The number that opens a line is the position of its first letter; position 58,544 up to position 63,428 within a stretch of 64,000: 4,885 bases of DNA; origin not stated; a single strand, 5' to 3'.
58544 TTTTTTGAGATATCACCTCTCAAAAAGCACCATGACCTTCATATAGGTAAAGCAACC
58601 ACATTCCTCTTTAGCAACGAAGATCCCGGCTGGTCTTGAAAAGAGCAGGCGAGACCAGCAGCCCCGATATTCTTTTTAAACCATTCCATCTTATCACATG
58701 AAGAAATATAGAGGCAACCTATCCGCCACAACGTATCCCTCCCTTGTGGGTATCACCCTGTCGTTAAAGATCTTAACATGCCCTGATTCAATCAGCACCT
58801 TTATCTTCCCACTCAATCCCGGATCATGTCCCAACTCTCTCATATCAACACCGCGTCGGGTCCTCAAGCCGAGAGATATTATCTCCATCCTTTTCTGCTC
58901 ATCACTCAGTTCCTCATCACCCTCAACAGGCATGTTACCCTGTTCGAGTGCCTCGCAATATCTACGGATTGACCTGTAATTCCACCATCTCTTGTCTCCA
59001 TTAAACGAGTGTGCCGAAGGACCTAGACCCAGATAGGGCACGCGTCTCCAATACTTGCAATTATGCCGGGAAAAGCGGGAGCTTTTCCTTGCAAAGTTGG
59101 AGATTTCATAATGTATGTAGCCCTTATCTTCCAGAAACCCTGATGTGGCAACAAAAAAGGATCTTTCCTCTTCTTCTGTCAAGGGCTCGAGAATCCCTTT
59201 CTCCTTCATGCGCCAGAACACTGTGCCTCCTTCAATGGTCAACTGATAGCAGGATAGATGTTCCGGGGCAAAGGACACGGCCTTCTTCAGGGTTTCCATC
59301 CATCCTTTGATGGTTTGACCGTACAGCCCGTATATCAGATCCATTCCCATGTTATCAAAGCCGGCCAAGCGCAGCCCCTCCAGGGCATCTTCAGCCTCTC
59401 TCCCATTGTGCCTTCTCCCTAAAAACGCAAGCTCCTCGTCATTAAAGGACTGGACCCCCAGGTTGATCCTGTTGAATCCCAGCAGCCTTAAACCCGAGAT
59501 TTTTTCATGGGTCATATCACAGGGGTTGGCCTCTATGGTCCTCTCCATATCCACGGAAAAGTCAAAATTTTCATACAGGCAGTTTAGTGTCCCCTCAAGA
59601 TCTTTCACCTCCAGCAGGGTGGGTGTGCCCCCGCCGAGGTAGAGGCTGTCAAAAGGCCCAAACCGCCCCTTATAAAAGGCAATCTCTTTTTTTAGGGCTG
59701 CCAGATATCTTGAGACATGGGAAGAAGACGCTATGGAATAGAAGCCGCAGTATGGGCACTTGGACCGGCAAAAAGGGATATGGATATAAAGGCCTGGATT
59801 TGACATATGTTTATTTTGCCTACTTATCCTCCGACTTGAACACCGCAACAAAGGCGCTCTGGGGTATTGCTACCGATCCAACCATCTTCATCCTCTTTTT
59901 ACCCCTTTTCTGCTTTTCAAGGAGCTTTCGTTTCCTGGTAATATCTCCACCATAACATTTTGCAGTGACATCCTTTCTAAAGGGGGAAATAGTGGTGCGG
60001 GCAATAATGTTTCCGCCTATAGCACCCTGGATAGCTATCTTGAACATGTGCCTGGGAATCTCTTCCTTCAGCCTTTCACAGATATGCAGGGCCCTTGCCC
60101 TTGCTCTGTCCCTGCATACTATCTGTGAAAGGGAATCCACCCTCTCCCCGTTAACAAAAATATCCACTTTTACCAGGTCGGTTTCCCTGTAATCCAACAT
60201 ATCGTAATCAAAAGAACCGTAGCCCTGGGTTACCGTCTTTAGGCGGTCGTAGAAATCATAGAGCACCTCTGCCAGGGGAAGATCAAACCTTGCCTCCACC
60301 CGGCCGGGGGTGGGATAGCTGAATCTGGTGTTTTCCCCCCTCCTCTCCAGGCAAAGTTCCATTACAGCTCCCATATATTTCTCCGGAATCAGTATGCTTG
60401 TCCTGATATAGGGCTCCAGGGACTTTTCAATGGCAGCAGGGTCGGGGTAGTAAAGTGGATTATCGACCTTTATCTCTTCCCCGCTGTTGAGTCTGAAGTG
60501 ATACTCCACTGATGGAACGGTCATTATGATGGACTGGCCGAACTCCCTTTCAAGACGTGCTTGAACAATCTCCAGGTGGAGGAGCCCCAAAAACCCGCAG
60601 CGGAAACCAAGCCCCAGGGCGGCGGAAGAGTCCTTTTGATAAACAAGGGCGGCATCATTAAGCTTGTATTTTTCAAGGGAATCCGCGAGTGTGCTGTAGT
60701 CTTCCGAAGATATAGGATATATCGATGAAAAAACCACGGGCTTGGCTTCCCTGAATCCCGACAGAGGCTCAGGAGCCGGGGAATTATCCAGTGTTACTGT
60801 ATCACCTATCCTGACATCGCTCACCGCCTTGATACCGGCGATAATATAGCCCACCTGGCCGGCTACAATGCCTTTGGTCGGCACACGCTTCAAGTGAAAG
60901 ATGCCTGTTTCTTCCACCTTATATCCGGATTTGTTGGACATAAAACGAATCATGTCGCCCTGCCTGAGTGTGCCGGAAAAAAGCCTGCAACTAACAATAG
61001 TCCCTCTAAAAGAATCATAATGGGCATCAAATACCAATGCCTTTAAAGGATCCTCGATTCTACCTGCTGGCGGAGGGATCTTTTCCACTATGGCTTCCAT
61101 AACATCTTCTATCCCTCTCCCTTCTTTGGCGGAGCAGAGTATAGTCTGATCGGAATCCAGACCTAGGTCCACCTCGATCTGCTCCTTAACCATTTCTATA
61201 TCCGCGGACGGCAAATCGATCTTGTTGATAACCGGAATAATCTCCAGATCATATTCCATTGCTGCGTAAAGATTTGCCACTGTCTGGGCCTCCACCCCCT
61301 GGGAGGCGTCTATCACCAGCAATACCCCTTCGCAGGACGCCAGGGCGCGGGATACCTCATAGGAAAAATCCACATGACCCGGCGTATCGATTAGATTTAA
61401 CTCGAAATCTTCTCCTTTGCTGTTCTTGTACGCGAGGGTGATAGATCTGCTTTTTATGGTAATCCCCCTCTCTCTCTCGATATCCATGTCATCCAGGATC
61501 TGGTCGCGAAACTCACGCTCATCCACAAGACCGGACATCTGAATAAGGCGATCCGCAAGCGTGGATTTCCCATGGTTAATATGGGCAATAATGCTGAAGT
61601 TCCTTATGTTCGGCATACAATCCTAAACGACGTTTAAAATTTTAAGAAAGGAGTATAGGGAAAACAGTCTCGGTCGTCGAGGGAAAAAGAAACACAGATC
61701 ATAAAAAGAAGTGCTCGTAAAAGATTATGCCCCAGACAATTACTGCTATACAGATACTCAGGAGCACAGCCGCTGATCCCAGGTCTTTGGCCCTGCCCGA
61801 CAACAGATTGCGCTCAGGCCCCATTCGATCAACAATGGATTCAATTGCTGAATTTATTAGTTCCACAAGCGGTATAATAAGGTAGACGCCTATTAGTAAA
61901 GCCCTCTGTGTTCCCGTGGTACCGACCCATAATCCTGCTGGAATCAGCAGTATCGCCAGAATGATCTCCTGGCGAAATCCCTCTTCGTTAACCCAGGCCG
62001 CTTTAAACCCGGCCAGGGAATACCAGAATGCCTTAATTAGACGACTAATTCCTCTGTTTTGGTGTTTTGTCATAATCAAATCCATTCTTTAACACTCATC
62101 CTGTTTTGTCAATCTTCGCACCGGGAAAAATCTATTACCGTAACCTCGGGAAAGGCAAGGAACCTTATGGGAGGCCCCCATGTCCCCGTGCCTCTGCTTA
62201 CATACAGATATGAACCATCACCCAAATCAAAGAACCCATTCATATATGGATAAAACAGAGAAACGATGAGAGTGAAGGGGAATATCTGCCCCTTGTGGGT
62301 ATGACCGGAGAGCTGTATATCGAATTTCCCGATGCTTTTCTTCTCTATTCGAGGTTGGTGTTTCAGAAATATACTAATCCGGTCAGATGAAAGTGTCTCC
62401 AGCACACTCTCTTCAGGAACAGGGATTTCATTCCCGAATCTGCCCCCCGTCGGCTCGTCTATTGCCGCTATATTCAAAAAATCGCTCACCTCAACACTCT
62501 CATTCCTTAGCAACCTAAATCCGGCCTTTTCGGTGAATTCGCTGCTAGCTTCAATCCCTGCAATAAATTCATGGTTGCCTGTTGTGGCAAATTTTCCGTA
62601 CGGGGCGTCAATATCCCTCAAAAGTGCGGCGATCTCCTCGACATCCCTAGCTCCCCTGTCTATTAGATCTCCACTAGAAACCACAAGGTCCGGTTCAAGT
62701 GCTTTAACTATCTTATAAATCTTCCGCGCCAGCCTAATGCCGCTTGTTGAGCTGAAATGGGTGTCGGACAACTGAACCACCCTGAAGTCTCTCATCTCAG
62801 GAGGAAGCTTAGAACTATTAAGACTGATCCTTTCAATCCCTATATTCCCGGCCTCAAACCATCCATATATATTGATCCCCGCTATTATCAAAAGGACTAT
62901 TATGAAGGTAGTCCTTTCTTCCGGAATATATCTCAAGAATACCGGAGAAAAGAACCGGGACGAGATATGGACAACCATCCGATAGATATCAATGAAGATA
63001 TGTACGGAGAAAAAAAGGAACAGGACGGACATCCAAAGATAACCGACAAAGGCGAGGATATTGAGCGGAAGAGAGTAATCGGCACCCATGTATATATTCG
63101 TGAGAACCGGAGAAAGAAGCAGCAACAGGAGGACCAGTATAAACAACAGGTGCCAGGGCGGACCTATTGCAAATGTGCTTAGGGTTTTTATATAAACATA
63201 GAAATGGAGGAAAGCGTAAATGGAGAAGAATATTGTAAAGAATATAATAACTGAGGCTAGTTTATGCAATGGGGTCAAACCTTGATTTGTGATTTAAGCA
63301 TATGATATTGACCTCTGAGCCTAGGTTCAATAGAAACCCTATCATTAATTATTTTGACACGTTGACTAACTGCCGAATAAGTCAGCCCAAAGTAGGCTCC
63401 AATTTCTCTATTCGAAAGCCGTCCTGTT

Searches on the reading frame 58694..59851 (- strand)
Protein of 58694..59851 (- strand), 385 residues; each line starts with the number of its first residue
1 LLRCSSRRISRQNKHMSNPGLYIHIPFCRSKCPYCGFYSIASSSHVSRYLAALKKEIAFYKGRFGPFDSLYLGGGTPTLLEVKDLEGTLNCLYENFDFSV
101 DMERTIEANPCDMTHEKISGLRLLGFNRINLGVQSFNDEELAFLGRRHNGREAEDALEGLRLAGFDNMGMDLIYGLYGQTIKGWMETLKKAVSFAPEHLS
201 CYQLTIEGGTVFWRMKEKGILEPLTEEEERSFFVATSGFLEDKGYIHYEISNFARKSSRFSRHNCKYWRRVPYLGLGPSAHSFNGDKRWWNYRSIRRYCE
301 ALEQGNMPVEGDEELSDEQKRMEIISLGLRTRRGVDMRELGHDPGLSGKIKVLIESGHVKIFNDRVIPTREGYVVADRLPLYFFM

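Call 46: search_protein_families(library=pfam, proteins=[window:58694-59851:-], max_evalue=0.01)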
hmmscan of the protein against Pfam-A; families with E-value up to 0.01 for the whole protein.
window:58694-59851:- (385 aa): 2 families
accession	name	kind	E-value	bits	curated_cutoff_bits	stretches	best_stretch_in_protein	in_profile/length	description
PF04055.27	Radical_SAM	-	9.7e-25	88.1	29.5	1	22-190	1-165/166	Radical SAM superfamily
PF06969.22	HemN_C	-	0.004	17.6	24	0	315-374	1-66/67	HemN C-terminal domain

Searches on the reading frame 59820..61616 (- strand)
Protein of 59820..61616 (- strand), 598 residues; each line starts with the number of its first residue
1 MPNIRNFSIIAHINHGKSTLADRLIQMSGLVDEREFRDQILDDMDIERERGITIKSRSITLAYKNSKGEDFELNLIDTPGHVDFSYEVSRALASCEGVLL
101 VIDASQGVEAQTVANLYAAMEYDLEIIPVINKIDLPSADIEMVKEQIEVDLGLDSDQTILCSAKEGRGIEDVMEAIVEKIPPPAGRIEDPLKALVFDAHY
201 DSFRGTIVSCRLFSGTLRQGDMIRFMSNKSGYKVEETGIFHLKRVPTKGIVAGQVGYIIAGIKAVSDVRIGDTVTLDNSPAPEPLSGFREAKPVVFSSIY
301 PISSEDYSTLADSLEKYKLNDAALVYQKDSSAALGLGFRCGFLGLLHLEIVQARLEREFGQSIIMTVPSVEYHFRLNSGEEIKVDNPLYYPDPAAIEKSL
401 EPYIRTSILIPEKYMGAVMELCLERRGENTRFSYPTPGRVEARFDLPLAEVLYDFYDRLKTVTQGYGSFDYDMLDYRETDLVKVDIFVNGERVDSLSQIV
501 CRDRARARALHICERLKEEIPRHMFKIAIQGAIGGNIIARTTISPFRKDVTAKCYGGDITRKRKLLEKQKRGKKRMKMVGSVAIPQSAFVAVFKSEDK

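Call 46: search_protein_families(library=pfam, proteins=[window:59820-61616:-], max_evalue=0.01)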
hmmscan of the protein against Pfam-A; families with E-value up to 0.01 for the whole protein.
window:59820-61616:- (598 aa): 11 families
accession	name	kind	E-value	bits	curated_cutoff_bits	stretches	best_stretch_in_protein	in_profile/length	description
PF00009.33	GTP_EFTU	-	7.1e-54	182.7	26.5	1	3-182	2-188/188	Elongation factor Tu GTP binding domain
PF06421.17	LepA_C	-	1.1e-46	157.8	29.7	1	488-594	1-107/107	GTP-binding protein LepA C-terminus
PF00679.30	EFG_C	-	2.3e-19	69.6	27.9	1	400-485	3-87/89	Elongation factor G C-terminus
PF03144.31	GTP_EFTU_D2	-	2.7e-12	47.4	30.3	1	205-275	1-73/73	Elongation factor Tu domain 2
PF22042.2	EF-G_D2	-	6.1e-06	26.7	27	1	190-257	1-67/84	Elongation factor G domain 2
PF01926.29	MMR_HSR1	-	1e-05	26.1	21.9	1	9-132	4-113/113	50S ribosome-binding GTPase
PF14492.12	EFG_III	-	1.9e-05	25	27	1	292-364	3-72/75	Elongation Factor G, domain III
PF10662.15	PduV-EutP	-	6.1e-05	23.3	21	1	60-175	25-140/143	Ethanolamine utilisation - propanediol utilisation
PF00071.28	Ras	-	0.00021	21.3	21.6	1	65-180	42-160/162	Ras family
PF09439.16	SRPRB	-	0.0038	17.1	25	1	56-119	34-98/178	Signal recognition particle receptor beta subunit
PF16897.10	MMR_HSR1_Xtn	-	0.0084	16.5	35.2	0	125-180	57-104/106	C-terminal region of MMR_HSR1 domain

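Call 59: list_cluster_members(proteins=[window:59820-61616:-, window:14116-16134:+, window:12690-14153:+, window:3932-6520:+, window:960-1847:+, L001:6280-8796:+, window:72-908:+, window:2010-2768:+, window:2958-3920:+, window:7341-7649:+])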
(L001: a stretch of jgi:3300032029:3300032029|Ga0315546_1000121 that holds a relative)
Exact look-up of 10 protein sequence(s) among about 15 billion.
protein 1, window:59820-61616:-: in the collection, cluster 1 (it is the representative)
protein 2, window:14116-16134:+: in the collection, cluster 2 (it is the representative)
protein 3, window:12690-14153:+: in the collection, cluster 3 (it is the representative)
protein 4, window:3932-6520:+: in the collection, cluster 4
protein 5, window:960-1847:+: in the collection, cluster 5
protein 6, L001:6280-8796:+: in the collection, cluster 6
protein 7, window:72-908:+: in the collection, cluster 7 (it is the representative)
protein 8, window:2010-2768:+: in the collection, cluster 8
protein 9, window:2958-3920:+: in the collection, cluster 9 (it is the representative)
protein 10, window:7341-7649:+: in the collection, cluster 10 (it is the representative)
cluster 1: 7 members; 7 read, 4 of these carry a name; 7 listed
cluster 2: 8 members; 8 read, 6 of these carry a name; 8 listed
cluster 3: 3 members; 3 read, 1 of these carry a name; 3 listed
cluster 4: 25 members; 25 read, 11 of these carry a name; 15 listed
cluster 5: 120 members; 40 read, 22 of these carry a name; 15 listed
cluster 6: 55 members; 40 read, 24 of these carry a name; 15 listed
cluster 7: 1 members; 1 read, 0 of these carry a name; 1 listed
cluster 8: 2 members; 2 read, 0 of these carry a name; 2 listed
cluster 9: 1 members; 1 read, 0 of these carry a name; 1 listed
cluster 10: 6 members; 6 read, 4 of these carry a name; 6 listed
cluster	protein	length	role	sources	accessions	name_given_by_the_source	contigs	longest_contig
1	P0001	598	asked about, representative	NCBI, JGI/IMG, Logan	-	-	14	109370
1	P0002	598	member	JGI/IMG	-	GTP-binding protein LepA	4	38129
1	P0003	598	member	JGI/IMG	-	GTP-binding protein LepA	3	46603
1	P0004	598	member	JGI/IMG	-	GTP-binding protein LepA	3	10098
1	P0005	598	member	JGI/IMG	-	GTP-binding protein LepA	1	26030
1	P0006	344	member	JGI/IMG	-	-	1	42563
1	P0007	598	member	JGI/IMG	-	-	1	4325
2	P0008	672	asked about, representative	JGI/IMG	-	-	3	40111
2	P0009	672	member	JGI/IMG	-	excinuclease ABC subunit B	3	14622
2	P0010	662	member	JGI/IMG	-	excinuclease ABC subunit B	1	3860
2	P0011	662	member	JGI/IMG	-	excinuclease ABC subunit B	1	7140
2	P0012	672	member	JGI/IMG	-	excinuclease ABC subunit B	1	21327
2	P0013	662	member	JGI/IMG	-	excinuclease ABC subunit B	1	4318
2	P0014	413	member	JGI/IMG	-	excinuclease ABC subunit B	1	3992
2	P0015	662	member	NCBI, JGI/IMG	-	-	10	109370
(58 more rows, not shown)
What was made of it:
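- JGI names for cluster members are 'S/N-oxide reductase-like' and 'TMAO reductase' (call 59).
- Tried and rejected: It rests on NCBI labels of proteins at least 90% identical (call 59).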

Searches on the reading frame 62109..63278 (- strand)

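Call 46: search_protein_families(library=pfam, proteins=[window:62109-63278:-], max_evalue=0.01)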
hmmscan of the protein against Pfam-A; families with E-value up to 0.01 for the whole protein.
window:62109-63278:- (389 aa): 2 families
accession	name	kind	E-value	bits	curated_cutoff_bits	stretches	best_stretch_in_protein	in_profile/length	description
PF00149.33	Metallophos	-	7.4e-16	59.6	21.5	1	165-329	1-190/191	Calcineurin-like phosphoesterase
PF12850.12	Metallophos_2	-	0.0005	20.5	27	1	166-332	2-121/154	Calcineurin-like phosphoesterase superfamily domain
